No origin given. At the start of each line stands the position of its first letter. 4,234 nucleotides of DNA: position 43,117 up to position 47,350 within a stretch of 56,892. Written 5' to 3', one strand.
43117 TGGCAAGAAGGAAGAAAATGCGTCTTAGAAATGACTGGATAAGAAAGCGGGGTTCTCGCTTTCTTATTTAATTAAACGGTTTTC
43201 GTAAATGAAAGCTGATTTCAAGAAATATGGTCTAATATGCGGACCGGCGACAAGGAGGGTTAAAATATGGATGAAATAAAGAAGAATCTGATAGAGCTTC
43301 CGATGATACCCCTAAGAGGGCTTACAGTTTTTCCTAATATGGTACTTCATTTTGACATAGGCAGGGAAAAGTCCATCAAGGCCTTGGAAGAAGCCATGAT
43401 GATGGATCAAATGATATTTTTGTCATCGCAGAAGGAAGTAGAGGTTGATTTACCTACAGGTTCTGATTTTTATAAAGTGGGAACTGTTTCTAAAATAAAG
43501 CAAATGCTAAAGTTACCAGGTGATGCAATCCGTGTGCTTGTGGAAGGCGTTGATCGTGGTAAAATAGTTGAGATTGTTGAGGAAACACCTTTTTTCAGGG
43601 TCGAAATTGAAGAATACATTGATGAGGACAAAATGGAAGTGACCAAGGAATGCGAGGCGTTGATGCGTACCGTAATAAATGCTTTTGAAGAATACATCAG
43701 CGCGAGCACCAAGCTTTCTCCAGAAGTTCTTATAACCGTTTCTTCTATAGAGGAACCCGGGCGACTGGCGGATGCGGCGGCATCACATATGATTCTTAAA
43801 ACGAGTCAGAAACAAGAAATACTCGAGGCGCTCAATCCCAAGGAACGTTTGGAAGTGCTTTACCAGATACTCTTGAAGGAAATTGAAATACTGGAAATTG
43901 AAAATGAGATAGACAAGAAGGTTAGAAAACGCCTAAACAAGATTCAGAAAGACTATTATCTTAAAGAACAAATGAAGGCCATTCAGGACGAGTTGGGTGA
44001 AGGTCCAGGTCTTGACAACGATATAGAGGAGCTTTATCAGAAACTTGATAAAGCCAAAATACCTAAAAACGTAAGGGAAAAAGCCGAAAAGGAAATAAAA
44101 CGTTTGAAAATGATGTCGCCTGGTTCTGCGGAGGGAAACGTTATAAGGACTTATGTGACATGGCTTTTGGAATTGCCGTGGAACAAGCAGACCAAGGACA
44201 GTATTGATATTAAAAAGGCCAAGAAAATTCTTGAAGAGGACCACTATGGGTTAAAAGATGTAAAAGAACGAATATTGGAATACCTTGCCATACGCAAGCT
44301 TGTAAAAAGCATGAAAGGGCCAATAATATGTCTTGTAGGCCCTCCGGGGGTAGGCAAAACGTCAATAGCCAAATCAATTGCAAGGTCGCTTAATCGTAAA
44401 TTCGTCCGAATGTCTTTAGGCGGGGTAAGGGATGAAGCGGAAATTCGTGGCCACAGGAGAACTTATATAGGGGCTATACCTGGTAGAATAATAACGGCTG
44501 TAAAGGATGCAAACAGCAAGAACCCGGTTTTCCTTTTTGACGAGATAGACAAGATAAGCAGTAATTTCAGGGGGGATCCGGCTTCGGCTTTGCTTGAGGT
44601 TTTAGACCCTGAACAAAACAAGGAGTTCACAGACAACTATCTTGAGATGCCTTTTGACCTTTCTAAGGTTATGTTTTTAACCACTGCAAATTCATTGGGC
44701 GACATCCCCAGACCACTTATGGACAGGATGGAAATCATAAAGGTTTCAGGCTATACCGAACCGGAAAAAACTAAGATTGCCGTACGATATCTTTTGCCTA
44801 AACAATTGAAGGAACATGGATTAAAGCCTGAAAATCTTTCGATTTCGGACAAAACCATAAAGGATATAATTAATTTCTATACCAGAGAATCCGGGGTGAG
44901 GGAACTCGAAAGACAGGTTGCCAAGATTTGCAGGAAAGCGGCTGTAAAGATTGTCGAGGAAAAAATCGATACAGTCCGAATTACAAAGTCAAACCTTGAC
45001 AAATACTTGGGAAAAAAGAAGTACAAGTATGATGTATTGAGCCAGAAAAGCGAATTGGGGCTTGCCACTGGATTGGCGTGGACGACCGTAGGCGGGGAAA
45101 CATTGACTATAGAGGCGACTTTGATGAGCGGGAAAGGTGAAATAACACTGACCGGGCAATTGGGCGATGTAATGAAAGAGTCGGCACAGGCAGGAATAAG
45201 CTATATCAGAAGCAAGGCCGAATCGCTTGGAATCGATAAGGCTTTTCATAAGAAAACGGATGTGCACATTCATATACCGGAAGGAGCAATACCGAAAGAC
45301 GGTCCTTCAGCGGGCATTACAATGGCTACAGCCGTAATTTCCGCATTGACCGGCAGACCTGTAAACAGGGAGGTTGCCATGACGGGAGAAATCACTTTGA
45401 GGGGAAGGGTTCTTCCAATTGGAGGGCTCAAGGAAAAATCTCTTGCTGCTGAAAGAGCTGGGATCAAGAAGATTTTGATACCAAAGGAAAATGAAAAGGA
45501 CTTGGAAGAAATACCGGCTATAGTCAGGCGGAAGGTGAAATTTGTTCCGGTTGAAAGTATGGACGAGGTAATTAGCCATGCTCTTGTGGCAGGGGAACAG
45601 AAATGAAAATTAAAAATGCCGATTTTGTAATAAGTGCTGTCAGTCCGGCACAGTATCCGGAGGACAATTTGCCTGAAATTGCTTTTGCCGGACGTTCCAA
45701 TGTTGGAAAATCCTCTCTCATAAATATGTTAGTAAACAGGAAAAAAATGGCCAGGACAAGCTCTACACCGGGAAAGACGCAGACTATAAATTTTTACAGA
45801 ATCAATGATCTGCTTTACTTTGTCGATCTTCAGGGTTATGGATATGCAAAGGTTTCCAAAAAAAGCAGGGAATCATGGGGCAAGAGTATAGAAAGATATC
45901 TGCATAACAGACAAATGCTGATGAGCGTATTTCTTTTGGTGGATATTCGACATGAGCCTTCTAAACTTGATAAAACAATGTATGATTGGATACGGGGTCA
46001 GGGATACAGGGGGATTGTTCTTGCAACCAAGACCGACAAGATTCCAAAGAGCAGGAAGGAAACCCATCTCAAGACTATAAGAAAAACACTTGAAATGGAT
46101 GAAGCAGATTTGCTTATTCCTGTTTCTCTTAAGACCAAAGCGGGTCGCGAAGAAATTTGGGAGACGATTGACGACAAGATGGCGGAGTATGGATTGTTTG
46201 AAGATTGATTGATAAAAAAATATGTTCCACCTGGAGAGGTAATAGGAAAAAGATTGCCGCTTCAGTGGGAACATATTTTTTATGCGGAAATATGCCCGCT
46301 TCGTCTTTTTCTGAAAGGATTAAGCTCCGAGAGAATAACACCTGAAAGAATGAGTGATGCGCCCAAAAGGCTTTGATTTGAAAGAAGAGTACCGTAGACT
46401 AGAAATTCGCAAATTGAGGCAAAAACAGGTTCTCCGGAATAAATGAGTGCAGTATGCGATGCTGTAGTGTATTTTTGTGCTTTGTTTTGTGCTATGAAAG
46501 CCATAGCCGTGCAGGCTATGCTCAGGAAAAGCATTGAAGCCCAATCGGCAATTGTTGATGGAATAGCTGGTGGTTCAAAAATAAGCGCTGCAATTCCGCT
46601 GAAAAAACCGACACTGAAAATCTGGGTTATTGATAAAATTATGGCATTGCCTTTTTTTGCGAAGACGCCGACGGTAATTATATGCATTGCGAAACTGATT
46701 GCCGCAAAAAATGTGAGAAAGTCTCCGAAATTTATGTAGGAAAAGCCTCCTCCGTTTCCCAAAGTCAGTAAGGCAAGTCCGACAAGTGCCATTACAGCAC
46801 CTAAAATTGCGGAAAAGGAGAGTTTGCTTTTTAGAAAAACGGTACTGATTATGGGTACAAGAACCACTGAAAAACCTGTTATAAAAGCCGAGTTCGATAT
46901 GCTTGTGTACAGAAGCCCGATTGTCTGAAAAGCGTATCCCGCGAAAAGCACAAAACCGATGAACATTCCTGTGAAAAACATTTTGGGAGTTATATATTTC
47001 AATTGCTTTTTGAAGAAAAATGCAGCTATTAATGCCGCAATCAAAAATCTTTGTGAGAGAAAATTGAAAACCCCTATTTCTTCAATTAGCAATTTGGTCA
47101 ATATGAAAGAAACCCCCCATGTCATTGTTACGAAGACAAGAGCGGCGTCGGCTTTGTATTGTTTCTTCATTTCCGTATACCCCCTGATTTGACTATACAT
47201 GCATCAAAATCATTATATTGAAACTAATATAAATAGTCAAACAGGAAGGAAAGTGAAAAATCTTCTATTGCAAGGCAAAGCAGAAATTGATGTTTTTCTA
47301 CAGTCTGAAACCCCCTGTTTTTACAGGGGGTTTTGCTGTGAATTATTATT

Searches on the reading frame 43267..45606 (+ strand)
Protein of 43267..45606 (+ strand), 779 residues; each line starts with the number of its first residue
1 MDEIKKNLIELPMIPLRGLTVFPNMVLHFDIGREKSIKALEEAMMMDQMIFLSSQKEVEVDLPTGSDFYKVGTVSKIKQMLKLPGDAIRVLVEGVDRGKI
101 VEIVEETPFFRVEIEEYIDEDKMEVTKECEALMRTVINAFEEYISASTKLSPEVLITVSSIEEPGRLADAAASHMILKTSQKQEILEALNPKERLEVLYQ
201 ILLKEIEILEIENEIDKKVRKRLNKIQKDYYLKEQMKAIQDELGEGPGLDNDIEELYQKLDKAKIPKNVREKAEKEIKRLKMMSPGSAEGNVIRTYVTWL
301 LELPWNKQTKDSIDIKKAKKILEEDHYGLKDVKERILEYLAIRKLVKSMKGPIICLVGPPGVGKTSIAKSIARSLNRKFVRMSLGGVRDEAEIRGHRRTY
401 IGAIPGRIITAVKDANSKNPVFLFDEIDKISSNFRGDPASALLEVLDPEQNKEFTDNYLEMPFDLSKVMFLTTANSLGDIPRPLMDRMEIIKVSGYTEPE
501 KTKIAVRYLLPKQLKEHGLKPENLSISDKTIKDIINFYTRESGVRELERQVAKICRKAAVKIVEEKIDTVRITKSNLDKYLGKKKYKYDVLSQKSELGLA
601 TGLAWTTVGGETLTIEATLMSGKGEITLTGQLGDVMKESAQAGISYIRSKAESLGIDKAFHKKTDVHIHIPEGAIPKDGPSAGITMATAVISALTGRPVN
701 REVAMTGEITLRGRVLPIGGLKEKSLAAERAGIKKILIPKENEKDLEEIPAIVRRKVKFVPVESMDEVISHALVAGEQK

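Call 43: search_protein_families(library=ncbifam, max_evalue=1e-10, proteins=[window:43267-45606:+])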
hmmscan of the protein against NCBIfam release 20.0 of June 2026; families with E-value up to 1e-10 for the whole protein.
window:43267-45606:+ (779 aa): 6 families
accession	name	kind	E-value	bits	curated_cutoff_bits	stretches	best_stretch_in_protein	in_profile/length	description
TIGR00763.1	lon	equivalog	1.2e-300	999.7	608.05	1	12-773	1-795/795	endopeptidase La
NF008053.0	PRK10787.1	equivalog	1.3e-290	966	891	1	5-774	5-772/784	endopeptidase La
TIGR00764.1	lon_rel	equivalog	2.1e-36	125.7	516.6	1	571-779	393-599/608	ATP-dependent protease LonB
TIGR02902.1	spore_lonB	equivalog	7.5e-31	107.3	723.3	1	532-772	288-530/531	ATP-dependent protease LonB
TIGR02903.1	spore_lon_C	equivalog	1.2e-29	103.3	678.8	1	565-770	411-612/615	Lon family ATP-dependent protease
TIGR02653.1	Lon_rel_chp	hypoth_equivalog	8e-16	57.5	628.25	1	614-761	513-660/675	protease Lon-related BREX system protein BrxL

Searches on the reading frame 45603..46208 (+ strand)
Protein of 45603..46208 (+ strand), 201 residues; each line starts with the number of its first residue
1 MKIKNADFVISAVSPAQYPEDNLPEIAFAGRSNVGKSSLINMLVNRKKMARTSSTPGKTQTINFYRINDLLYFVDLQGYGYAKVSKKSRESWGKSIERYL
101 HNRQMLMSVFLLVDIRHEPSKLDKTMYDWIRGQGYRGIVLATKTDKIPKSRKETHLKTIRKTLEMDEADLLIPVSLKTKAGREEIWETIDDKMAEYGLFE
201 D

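Call 43: search_protein_families(library=ncbifam, max_evalue=1e-10, proteins=[window:45603-46208:+])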
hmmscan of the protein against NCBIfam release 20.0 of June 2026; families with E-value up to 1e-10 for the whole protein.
window:45603-46208:+ (201 aa): 4 families
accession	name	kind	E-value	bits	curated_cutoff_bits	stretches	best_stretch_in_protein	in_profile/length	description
TIGR03598.1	GTPase_YsxC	equivalog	1.3e-69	233.7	124.45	1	6-189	1-185/186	ribosome biogenesis GTP-binding protein YihA/YsxC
NF003255.0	PRK04213.1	equivalog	1.1e-20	73.8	164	1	20-195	6-194/204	GTP-binding protein EngB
TIGR03594.1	GTPase_EngA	equivalog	1.2e-16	60.8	306.7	1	21-193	173-346/432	ribosome biogenesis GTPase Der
NF000908.1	PRK00089.1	equivalog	1.5e-12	47.4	237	1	26-195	6-169/291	GTPase Era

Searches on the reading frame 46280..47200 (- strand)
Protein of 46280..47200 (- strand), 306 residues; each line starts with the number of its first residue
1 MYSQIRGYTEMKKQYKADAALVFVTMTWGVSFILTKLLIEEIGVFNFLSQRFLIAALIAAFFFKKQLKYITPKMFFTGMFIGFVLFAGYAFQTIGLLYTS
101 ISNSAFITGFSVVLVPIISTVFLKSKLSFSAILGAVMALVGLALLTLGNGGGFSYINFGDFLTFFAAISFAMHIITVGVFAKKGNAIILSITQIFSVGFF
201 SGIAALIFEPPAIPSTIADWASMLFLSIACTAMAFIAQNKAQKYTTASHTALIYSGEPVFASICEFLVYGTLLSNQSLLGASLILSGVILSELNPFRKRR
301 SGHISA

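Call 43: search_protein_families(library=ncbifam, max_evalue=1e-10, proteins=[window:46280-47200:-])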
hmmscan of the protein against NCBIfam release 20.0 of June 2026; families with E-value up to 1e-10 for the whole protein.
window:46280-47200:- (306 aa): 1 family
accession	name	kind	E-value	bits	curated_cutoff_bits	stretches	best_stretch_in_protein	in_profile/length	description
TIGR00950.1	2A78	equivalog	7.4e-13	48.5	230.2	1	28-289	1-264/264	carboxylate/amino acid/amine transporter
